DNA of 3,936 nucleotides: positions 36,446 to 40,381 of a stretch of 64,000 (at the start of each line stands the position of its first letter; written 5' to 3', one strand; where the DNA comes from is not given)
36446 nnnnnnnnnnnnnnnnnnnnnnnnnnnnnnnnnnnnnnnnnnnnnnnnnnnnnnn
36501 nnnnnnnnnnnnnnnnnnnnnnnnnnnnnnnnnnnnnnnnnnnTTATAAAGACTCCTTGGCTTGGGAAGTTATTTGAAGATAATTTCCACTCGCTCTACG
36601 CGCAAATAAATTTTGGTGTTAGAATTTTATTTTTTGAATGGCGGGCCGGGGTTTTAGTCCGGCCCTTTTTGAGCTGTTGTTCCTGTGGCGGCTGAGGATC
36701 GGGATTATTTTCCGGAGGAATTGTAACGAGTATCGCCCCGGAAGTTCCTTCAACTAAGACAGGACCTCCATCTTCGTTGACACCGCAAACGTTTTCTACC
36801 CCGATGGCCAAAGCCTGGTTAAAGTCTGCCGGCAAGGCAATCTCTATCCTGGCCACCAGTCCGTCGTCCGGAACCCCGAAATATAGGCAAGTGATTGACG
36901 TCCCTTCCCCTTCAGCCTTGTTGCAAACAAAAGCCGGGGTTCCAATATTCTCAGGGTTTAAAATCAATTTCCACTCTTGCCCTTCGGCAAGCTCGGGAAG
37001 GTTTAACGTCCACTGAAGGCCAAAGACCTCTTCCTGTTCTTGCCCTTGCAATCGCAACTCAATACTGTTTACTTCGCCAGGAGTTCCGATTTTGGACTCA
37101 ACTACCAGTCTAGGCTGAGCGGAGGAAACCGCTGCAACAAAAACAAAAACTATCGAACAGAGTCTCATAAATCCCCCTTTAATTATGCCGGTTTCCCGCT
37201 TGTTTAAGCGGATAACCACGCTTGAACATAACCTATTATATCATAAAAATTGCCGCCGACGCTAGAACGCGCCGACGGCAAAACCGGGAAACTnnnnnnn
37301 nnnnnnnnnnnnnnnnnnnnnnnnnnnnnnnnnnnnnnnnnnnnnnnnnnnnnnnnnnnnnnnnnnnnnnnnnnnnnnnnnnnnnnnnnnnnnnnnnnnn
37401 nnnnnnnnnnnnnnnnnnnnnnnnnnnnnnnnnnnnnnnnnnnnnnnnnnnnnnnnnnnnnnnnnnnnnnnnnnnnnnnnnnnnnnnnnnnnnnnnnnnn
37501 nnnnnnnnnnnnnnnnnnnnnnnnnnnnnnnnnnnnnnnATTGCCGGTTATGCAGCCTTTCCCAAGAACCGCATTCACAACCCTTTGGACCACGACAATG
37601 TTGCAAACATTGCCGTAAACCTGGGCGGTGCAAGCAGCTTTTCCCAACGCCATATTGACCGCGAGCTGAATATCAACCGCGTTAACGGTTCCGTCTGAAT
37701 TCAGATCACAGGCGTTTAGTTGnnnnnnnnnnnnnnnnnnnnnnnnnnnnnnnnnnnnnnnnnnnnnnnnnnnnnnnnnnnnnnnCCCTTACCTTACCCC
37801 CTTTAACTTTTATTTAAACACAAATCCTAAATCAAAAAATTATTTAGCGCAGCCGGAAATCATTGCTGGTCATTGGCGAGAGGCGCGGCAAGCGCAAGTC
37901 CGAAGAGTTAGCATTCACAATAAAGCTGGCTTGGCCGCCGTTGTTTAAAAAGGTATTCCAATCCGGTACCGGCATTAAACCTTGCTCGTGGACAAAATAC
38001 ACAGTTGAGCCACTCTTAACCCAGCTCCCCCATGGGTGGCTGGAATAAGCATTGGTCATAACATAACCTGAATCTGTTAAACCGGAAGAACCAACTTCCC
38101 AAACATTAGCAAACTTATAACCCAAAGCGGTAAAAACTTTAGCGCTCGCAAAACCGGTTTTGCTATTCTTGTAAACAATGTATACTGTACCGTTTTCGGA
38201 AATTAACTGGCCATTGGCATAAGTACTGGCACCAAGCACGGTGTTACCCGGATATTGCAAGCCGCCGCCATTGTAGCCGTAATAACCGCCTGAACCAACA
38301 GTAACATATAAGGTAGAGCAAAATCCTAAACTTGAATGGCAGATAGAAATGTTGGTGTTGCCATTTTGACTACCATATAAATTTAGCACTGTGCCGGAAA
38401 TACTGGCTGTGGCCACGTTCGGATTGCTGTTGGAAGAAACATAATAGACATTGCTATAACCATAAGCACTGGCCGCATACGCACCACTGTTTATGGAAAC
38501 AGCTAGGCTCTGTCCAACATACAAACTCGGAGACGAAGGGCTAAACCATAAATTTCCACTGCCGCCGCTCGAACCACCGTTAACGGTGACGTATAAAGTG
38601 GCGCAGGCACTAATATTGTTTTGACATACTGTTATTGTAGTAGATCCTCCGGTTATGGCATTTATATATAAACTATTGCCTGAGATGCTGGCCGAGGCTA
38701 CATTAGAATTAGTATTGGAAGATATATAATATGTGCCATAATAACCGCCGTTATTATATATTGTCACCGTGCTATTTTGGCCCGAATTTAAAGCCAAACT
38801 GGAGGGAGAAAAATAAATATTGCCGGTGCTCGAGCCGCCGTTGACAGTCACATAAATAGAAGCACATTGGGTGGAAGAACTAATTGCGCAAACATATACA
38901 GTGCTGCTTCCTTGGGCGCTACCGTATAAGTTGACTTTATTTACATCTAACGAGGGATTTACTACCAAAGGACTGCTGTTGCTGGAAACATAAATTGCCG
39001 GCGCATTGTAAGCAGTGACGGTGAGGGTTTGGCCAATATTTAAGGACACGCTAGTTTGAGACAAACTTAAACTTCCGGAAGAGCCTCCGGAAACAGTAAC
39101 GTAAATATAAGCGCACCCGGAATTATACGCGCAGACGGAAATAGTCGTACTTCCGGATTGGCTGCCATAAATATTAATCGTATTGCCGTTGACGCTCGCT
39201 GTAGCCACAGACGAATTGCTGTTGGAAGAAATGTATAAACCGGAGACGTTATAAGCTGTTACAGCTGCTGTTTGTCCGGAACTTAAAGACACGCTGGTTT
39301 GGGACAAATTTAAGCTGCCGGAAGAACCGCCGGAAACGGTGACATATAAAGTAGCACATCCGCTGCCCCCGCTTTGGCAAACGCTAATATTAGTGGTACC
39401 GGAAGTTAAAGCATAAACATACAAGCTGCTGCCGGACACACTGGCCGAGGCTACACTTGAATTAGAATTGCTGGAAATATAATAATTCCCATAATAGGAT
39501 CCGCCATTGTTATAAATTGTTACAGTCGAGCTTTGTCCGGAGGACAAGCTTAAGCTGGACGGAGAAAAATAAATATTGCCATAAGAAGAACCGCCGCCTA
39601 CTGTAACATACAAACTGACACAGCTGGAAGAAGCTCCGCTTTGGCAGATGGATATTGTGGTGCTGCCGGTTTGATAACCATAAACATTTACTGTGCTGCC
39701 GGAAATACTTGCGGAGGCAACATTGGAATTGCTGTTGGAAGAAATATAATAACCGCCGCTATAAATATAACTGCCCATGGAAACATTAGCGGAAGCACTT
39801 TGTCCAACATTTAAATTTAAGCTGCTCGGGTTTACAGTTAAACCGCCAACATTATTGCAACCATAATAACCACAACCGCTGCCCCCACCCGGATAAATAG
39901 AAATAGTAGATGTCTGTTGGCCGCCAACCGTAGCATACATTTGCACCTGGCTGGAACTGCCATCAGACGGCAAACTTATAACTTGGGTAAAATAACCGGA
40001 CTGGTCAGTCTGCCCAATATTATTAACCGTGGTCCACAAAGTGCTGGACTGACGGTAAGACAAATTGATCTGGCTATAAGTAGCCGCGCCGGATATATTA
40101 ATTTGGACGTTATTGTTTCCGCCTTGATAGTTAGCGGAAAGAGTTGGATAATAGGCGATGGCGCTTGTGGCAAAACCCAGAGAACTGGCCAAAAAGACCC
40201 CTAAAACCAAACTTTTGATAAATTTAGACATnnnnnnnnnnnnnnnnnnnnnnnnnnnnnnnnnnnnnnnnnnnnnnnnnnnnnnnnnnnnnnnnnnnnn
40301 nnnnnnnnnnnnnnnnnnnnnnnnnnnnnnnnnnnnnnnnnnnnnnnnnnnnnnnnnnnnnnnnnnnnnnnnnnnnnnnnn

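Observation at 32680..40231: Operon of five secreted cohesin-like / dockerin / FN3 / PKD / Big_2 proteins with no enzymes: candidate cellulosome-style cell-surface assembly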

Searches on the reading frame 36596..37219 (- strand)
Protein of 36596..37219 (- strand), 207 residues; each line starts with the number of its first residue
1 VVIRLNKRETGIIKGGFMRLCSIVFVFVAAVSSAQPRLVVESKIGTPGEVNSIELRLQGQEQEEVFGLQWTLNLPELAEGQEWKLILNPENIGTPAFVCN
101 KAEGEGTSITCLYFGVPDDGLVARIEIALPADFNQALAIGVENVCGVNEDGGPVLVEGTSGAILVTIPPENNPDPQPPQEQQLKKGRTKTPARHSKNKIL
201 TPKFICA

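Call 3: search_protein_families(library=pfam, proteins=[window:36596-37219:-], max_evalue=1)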
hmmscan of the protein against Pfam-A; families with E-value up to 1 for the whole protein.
window:36596-37219:- (207 aa): 0 families

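Call 4: search_protein_families(library=ncbifam, proteins=[window:36596-37219:-], max_evalue=1)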
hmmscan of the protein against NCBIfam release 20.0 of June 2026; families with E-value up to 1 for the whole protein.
window:36596-37219:- (207 aa): 0 families

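Call 12: search_solved_structures(query=window:36596-37219:-, max_evalue=10, show_alignments=2)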
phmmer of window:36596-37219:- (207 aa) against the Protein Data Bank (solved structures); distinct sequences matched with E-value up to 10: 1.
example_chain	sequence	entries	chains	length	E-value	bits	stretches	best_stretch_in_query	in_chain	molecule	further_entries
2ffi_A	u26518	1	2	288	0.44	13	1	50-118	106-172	2-pyrone-4,6-dicarboxylic acid hydrolase, putative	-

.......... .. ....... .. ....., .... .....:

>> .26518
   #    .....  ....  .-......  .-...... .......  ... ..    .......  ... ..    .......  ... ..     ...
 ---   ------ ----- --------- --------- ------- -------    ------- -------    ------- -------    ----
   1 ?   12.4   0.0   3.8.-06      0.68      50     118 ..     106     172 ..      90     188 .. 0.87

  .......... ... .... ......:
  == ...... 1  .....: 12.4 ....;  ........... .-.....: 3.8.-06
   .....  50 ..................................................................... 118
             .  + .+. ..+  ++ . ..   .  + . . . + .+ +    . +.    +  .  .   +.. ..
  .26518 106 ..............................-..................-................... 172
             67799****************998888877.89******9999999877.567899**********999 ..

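Call 30: find_homologous_proteins(query=window:36596-37168:-, max_evalue=0.001)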
Query window:36596-37168:- (190 aa): 1 proteins with E <= 0.001 among 148 candidates.
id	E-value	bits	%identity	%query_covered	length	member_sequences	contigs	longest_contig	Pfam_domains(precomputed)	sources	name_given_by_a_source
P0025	4.9e-122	422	100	100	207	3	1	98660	-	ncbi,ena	-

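Call 65: search_protein_representatives(protein=window:36596-37168:-)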
Query: 190 residues. Proteins with E-value up to 0.001 (for the whole library): 12; up to 1e-10: 2; up to 1e-30: 1. The best 12 are listed.
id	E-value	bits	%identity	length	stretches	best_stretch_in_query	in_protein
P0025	1.6e-122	422.3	100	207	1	1-190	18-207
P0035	1.2e-16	77.0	39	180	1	7-164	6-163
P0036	3.8e-06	42.8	33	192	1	13-167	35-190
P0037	6.9e-05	38.6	32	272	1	8-162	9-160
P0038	1.1e-04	38.0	27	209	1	7-151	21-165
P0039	2.4e-04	36.9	36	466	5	107-154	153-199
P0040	3.8e-04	36.2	28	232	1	6-154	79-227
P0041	3.9e-04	36.2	34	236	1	97-185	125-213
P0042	4.0e-04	36.2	29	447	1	6-159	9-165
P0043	6.5e-04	35.5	26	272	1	11-146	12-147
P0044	7.5e-04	35.3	33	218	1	6-149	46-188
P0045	9.1e-04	35.0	29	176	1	18-147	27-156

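Call 69: search_protein_families(library=pfam, alignment_id=A4, max_evalue=0.01)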
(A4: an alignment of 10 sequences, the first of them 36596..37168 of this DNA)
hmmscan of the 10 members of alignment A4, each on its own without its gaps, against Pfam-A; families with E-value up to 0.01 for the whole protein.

A. member 1, window:36596-37168:- (190 aa): 0 families

B. families by the number of members that match (of 10 scanned): 1 family
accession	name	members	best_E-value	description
PF00963.24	Cohesin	4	6.9e-12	Cohesin domain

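Call 70: search_solved_structures(query=A4, max_evalue=1)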
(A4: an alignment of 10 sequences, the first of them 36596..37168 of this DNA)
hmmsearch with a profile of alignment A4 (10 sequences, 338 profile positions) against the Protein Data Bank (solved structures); distinct sequences matched with E-value up to 1: 14.
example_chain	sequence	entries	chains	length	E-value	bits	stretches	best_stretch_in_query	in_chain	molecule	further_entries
5nrk_A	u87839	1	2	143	0.00017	23.8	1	26-127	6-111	Endoglucanase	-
5nrm_A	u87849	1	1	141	0.00017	23.8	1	27-127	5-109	Endoglucanase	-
4uyp_A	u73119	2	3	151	0.0023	20.1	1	27-120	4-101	Cellulosomal scaffoldin anchoring protein C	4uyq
4zoz_A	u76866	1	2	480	0.032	16.3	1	135-191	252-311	Sqt1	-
4zoy_A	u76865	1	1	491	0.034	16.2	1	135-191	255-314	Sqt1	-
4zn4_A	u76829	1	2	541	0.04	16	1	135-191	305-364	sqt1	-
7mq8_LN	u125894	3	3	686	0.097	14.7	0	125-161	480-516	U3 small nucleolar RNA-associated protein 4 homolog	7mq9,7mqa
5lxv_A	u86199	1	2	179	0.21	13.6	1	22-76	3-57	Scaffoldin C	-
4dh2_A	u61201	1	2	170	0.24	13.4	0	27-78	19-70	Cellulosome anchoring protein cohesin region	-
6kg8_A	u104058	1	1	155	0.25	13.4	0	19-74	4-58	Probably cellulosomal scaffolding protein, secreted cellulose-binding and cohesin domain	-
1aoh_A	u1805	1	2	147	0.25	13.4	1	29-76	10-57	Cellulosomal-scaffolding protein A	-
3ul4_A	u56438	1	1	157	0.35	12.9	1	19-88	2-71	Cellulosome-anchoring protein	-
3kcp_A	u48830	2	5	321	0.43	12.6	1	24-76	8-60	Cellulosomal-scaffolding protein A | Cellulosome anchoring protein cohesin region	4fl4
6kgc_A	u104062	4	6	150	0.55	12.3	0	22-71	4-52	Probably cellulosomal scaffolding protein, secreted cellulose-binding and cohesin domain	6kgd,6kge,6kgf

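Call 71: find_encoding_contigs(protein=P0035, flank=8000, max_places=6)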
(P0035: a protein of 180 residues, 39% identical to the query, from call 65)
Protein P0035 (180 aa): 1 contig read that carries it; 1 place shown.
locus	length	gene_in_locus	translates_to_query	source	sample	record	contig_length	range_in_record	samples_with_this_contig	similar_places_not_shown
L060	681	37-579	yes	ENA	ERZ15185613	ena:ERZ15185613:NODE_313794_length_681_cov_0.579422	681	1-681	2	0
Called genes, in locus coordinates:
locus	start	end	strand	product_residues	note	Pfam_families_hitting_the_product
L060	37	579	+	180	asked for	-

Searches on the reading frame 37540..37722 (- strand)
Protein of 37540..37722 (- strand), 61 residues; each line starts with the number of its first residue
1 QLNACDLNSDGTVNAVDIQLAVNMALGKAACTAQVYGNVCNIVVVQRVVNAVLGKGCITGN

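Call 91: search_solved_structures(query=A6, max_evalue=10, show_alignments=3)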
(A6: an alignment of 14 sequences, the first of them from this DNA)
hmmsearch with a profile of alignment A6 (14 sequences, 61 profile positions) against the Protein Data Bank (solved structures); distinct sequences matched with E-value up to 10: 30.
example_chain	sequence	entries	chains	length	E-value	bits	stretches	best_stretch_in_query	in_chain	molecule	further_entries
2mte_A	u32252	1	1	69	0.00021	24.5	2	4-18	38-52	Cellulose 1,4-beta-cellobiosidase (reducing end) CelS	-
1daq_A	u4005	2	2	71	0.00024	24.3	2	4-17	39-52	ENDOGLUCANASE SS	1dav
4fl4_A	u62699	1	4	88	0.00033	23.9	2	5-20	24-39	Glycoside hydrolase family 9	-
3ul4_B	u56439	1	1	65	0.00053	23.2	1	2-27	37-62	Cellulosome enzyme, dockerin type I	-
6kg9_A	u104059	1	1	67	0.00069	22.9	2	2-19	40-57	And cellulose-binding endoglucanase family 9 CelL ortholog dockerin domain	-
2y3n_B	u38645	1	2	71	0.00088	22.5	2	5-19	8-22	CELLULOSOMAL FAMILY-48 PROCESSIVE GLYCOSIDE HYDROLASE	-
6kge_D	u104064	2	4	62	0.0012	22.1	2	2-19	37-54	And cellulose-binding endoglucanase family 9 CelL ortholog dockerin domain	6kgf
6kgc_B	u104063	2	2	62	0.0014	21.9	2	2-19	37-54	And cellulose-binding endoglucanase family 9 CelL ortholog dockerin domain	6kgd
5nrm_B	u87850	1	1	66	0.017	18.4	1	2-26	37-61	DocCel5: Type I dockerin repeat domain from A. cellulolyticus family 5 endoglucanase WP_01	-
5nrk_B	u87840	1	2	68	0.022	18.1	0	2-27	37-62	DocCel5: Type I dockerin repeat domain from A. cellulolyticus family 5 endoglucanase WP_01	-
4cj0_A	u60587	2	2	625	0.048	17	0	5-20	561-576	ENDOGLUCANASE D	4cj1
1clc_A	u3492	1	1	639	0.05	16.9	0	5-20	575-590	ENDOGLUCANASE CELD; EC: 3.2.1.4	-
1ohz_B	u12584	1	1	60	0.061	16.6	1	5-19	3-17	ENDO-1,4-BETA-XYLANASE Y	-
2ccl_B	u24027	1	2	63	0.068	16.5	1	5-19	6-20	ENDO-1,4-BETA-XYLANASE Y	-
2yik_A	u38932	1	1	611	0.089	16.1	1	2-18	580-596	ENDOGLUCANASE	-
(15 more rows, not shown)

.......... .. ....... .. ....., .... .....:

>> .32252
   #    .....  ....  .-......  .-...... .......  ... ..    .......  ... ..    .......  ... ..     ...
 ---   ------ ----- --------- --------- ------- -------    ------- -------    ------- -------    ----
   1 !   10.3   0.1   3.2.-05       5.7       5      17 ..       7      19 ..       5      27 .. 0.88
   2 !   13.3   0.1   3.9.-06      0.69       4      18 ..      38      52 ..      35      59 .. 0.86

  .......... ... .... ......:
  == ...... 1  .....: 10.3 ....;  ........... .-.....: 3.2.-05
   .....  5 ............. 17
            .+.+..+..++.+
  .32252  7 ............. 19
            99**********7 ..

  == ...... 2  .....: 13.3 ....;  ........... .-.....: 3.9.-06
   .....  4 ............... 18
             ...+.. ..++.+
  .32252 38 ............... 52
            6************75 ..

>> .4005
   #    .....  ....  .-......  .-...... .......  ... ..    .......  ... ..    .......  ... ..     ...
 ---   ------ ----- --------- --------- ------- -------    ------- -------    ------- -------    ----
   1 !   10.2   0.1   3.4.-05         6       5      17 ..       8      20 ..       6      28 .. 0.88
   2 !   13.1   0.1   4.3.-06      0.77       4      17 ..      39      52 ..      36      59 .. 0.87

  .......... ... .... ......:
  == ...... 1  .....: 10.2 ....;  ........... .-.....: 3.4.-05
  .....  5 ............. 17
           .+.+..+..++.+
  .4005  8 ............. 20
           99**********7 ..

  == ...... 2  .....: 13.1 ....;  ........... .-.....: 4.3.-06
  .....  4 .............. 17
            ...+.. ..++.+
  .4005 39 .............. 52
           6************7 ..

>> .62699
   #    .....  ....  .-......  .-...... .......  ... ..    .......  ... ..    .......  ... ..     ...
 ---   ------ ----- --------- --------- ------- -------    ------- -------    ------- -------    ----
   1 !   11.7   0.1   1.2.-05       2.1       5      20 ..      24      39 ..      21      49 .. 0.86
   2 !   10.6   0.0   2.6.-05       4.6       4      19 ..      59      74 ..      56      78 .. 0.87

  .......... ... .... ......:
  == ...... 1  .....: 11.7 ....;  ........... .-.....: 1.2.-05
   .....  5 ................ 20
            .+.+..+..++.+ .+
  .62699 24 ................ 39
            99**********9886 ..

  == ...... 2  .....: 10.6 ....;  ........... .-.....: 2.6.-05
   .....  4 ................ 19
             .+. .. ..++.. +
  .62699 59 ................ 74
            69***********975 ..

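Call 92: search_protein_families(library=pfam, alignment_id=A6, max_evalue=0.1)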
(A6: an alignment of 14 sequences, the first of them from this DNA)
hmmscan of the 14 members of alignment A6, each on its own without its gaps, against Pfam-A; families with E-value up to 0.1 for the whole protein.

A. member 1, seq(61 aa): 1 family
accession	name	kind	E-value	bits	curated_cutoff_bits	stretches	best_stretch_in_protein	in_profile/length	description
PF00404.24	Dockerin_1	-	0.00086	19.9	22.9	1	2-20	33-51/57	Dockerin type I domain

B. families by the number of members that match (of 14 scanned): 5 families
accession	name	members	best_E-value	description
PF00404.24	Dockerin_1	14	0.00011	Dockerin type I domain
PF13405.12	EF-hand_6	1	0.0097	EF-hand domain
PF13202.12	EF-hand_5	1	0.018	EF hand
PF00036.39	EF-hand_1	1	0.019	EF hand domain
PF13499.12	EF-hand_7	1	0.071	EF-hand domain pair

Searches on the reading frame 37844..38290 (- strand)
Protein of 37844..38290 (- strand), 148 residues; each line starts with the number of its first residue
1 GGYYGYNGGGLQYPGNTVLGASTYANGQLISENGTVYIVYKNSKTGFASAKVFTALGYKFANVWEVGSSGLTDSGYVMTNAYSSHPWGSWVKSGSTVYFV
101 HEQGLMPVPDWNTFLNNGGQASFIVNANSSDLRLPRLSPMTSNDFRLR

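Call 105: search_solved_structures(query=window:37844-38290:-, max_evalue=10)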
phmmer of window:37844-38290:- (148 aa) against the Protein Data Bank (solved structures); distinct sequences matched with E-value up to 10: 1.
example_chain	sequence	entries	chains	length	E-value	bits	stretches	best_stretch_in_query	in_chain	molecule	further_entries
3r4y_A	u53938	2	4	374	0.74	13.1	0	80-116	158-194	Glycosyl hydrolase family 32, N terminal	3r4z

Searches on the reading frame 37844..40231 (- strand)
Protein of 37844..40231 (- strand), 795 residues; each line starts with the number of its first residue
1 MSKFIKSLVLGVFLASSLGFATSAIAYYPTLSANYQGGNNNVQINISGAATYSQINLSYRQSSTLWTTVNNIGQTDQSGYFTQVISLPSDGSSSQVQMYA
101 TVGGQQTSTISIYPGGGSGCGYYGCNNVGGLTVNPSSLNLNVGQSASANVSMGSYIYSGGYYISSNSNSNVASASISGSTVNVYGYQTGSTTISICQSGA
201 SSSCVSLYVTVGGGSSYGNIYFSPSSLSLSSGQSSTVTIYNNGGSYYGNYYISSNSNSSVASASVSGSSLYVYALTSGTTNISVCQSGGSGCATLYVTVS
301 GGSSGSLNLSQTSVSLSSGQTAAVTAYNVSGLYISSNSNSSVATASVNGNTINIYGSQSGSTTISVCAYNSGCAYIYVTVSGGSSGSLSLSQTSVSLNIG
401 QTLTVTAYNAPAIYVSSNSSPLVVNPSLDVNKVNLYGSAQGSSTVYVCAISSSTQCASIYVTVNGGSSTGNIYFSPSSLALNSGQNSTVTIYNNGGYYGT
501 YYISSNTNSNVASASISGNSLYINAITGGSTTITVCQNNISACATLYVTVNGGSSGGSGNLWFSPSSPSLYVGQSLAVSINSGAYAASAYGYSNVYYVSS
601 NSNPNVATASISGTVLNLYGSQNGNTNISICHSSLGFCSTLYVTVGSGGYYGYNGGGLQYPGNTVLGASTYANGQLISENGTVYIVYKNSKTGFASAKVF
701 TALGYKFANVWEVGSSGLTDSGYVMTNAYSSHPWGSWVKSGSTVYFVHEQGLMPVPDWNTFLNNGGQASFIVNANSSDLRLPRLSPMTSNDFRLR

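Call 3: search_protein_families(library=pfam, proteins=[window:37844-40231:-], max_evalue=1)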
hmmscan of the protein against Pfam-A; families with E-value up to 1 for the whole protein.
window:37844-40231:- (795 aa): 6 families
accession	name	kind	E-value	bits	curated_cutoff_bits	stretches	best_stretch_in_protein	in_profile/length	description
PF13629.12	T2SS-T3SS_pil_N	-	1.1e-13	51.1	23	2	256-300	27-72/72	Pilus formation protein N terminal region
PF02368.24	Big_2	-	5.9e-10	39.4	22.8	2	563-630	7-66/79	Bacterial Ig-like domain (group 2)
PF13363.11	BetaGal_dom3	-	2e-07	30.9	27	0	171-202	24-54/75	Beta-galactosidase, domain 3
PF17124.11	ThiJ_like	-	0.037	14.3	30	1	718-770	1-49/186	ThiJ/PfpI family-like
PF13473.12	Cupredoxin_1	-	0.21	12.1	27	0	457-495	21-53/104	Cupredoxin-like domain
PF21461.3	HL_N-beta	-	0.42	10.9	27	0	338-370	19-47/57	Hyaluronate lyase, N-terminal beta-sheet domain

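Call 4: search_protein_families(library=ncbifam, proteins=[window:37844-40231:-], max_evalue=1)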
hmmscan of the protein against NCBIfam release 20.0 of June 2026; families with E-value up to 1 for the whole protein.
window:37844-40231:- (795 aa): 0 families
